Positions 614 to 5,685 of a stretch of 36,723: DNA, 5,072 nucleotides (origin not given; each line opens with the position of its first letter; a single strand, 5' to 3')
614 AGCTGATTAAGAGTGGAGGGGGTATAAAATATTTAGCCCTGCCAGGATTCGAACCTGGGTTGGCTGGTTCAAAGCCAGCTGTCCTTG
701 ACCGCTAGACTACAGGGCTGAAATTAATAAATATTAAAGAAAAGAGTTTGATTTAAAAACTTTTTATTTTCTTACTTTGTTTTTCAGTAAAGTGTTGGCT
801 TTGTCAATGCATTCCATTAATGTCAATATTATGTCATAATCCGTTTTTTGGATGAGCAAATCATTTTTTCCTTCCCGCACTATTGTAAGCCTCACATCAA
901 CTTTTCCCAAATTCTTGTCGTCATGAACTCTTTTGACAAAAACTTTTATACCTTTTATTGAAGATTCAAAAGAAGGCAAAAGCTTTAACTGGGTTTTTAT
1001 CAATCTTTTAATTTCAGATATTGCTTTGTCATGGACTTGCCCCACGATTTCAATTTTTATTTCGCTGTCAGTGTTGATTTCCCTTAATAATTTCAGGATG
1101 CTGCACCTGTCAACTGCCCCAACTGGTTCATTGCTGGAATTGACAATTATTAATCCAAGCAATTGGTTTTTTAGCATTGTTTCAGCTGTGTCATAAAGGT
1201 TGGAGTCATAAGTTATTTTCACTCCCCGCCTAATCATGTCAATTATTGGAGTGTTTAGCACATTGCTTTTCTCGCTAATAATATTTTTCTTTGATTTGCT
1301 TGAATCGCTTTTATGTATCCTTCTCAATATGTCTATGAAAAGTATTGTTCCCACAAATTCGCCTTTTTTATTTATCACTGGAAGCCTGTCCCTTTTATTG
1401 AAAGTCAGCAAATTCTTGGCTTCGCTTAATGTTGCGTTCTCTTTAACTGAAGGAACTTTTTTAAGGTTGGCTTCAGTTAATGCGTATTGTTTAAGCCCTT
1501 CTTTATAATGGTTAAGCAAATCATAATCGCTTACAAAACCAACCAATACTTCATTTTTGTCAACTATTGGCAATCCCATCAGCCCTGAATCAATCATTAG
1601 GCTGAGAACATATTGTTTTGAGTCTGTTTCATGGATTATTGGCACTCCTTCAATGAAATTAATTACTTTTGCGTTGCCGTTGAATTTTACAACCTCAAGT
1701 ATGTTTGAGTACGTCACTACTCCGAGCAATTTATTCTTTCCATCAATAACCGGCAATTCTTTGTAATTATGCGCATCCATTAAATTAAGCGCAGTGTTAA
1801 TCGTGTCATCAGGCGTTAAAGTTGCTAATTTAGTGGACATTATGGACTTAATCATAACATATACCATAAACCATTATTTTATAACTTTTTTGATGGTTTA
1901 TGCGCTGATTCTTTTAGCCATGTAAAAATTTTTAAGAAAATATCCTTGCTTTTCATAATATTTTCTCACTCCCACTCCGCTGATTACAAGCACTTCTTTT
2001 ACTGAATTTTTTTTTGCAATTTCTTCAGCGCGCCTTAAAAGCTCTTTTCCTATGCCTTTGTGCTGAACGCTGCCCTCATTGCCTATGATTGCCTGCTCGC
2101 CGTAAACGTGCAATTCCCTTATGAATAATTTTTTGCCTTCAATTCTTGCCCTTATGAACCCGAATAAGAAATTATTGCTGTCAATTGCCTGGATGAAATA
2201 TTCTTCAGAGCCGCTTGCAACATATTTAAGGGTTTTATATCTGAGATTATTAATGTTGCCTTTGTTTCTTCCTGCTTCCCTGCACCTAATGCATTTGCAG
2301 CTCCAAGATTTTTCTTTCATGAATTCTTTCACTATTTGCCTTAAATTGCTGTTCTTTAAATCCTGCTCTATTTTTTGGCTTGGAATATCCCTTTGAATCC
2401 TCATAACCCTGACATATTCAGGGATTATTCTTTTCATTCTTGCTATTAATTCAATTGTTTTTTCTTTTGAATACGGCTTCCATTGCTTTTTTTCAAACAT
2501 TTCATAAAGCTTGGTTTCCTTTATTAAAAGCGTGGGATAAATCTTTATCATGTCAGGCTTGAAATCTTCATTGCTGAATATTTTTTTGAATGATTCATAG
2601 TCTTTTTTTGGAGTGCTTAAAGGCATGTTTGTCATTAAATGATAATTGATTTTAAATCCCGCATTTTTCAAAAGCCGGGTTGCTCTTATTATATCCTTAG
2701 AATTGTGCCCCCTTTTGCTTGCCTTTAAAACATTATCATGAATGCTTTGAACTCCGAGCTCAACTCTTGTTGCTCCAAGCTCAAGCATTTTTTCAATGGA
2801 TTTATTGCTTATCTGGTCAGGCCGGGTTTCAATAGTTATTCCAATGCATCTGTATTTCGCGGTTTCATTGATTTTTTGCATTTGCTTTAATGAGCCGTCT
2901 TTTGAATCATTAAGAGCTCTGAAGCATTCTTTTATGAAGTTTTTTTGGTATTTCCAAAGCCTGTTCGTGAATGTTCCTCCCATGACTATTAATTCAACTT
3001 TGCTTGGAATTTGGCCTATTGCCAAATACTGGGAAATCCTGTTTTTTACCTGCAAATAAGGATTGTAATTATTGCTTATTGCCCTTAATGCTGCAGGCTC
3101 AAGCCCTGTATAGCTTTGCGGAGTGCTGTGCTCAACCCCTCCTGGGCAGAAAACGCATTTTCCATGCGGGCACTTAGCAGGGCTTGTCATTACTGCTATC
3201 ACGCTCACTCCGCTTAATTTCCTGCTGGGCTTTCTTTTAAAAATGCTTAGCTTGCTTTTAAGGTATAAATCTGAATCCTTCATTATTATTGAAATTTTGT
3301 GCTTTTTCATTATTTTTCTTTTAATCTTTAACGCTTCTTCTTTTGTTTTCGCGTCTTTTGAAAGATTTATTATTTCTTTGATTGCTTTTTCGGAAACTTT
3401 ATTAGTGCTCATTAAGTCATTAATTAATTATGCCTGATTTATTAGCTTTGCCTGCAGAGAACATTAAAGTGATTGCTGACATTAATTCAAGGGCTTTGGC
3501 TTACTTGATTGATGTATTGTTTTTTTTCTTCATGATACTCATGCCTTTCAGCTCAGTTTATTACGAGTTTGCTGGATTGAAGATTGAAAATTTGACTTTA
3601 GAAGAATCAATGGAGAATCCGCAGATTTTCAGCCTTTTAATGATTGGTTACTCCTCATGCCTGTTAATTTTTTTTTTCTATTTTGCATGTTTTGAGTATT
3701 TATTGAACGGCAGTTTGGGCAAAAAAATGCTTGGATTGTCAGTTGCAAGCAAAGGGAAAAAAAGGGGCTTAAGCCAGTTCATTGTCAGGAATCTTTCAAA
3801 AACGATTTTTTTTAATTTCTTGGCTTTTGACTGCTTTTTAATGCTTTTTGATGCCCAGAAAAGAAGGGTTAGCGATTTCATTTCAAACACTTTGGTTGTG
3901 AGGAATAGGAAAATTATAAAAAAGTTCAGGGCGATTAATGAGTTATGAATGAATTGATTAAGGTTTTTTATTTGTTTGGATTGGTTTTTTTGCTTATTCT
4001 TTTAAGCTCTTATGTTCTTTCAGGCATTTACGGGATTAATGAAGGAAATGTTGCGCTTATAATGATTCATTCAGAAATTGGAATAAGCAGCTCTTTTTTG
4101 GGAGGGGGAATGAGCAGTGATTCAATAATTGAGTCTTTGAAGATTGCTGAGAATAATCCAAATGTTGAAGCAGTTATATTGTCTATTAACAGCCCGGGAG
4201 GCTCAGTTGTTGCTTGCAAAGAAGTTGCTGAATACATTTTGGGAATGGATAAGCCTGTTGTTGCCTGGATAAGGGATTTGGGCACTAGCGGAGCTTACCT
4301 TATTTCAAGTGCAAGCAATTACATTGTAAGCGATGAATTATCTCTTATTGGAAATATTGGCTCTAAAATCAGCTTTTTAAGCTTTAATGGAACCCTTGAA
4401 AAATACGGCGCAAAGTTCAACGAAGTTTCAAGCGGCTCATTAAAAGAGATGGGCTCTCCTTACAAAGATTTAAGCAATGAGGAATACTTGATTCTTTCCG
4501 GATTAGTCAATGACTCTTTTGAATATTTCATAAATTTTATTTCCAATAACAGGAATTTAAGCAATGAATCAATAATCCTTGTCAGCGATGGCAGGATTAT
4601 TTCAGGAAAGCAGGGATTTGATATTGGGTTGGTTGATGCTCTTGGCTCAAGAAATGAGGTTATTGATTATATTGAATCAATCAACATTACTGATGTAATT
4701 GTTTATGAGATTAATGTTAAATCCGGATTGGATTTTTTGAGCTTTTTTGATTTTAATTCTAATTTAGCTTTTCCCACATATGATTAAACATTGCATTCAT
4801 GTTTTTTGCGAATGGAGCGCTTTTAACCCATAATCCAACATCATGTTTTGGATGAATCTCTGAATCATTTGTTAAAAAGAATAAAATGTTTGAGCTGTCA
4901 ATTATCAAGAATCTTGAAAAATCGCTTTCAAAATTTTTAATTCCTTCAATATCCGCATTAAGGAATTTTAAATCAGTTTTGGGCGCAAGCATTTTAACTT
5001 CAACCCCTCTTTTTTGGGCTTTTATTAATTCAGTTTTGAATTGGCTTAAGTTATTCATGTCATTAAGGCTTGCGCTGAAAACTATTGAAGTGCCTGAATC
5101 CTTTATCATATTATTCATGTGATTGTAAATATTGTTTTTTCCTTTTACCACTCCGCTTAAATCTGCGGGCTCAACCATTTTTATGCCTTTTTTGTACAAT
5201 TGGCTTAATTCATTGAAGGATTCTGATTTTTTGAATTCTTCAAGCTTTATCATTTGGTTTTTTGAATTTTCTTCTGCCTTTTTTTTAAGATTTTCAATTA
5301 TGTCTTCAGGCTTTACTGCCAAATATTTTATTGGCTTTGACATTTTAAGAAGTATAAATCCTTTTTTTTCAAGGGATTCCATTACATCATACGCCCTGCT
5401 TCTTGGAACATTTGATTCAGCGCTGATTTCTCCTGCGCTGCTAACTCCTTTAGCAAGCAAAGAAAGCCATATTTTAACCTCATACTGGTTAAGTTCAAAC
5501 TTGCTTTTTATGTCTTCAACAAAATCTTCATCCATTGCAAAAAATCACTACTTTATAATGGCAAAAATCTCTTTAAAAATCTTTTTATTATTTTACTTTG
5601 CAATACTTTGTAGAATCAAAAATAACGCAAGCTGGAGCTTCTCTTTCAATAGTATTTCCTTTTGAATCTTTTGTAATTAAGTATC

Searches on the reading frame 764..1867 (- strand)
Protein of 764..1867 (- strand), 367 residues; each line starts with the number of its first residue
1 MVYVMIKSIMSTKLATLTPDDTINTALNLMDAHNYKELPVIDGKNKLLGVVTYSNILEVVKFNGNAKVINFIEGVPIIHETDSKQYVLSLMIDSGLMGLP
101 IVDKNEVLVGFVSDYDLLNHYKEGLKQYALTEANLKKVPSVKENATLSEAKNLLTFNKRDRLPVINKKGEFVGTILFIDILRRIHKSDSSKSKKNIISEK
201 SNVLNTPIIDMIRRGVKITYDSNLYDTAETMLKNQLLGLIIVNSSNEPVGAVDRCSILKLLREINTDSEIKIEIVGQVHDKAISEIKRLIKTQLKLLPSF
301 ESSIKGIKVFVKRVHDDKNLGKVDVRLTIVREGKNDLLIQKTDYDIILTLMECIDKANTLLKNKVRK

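Call 35: search_protein_families(library=pfam, proteins=[window:764-1867:-], max_evalue=0.001)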
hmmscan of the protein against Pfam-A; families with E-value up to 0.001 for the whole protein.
window:764-1867:- (367 aa): 2 families
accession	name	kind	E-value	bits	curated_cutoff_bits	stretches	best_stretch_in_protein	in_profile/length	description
PF00571.33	CBS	-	2.2e-38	130.8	24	3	6-60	1-55/57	CBS domain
PF05239.21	PRC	-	0.00025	21.4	21.2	0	30-52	4-26/78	PRC-barrel domain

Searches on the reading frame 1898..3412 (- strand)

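Call 35: search_protein_families(library=pfam, proteins=[window:1898-3412:-], max_evalue=0.001)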
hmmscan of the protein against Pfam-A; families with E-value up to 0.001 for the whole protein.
window:1898-3412:- (504 aa): 5 families
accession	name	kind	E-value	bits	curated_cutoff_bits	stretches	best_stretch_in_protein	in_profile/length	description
PF16199.10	Radical_SAM_C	-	8.7e-21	74.3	31.9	1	286-366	1-84/85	Radical_SAM C-terminal domain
PF04055.27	Radical_SAM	-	3e-15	57.2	29.5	1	80-264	6-152/166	Radical SAM superfamily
PF00583.31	Acetyltransf_1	-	2.2e-06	28.4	20.7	1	401-491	31-116/116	Acetyltransferase (GNAT) family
PF13673.13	Acetyltransf_10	-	7.9e-05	23.1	23.6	1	447-491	61-107/128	Acetyltransferase (GNAT) domain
PF13508.13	Acetyltransf_7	-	0.00045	21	27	0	446-491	37-82/84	Acetyltransferase (GNAT) domain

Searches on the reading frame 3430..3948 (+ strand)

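Call 35: search_protein_families(library=pfam, proteins=[window:3430-3948:+], max_evalue=0.001)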
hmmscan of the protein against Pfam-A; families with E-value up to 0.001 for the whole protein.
window:3430-3948:+ (172 aa): 1 family
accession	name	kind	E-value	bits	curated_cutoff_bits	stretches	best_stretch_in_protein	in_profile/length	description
PF06271.18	RDD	-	2e-16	61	24.1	1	16-153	2-137/137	RDD family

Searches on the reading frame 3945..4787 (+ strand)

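Call 35: search_protein_families(library=pfam, proteins=[window:3945-4787:+], max_evalue=0.001)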
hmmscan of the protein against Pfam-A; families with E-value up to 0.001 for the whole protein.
window:3945-4787:+ (280 aa): 4 families
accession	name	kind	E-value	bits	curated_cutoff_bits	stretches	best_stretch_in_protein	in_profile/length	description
PF01343.23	Peptidase_S49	-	1.1e-31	110.3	24.9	1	102-242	6-146/154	Peptidase family S49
PF25145.1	NfeD1b_N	-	1.6e-06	28.3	40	1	63-135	21-92/189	NfeD1b, N-terminal domain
PF00574.28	CLP_protease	-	0.00012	22.4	20.2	1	57-124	29-96/182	Clp protease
PF01972.22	SDH_protease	-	0.00086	18.8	31.3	0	65-149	82-166/286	ClpP-like SDH-type serine proteinase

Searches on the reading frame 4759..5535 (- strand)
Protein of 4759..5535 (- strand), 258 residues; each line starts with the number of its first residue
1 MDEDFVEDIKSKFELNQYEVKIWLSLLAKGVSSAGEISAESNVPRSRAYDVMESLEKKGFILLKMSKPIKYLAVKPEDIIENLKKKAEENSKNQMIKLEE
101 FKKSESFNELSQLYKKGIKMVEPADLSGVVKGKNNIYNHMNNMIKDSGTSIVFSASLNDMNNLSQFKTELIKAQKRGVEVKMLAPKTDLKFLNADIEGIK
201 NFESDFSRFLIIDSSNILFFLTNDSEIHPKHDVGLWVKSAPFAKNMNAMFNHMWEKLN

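Call 35: search_protein_families(library=pfam, proteins=[window:4759-5535:-], max_evalue=0.001)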
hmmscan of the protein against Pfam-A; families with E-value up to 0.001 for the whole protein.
window:4759-5535:- (258 aa): 3 families
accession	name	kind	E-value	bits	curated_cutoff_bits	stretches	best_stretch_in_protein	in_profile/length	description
PF01978.25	TrmB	-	3.2e-19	69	25.6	1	12-77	3-68/68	Sugar-specific transcriptional regulator TrmB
PF11495.14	Regulator_TrmB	-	1.8e-06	27.8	22.2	1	129-255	4-130/233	Archaeal transcriptional regulator TrmB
PF13091.12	PLDc_2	-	0.00019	21.7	27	0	167-187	26-46/132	PLD-like domain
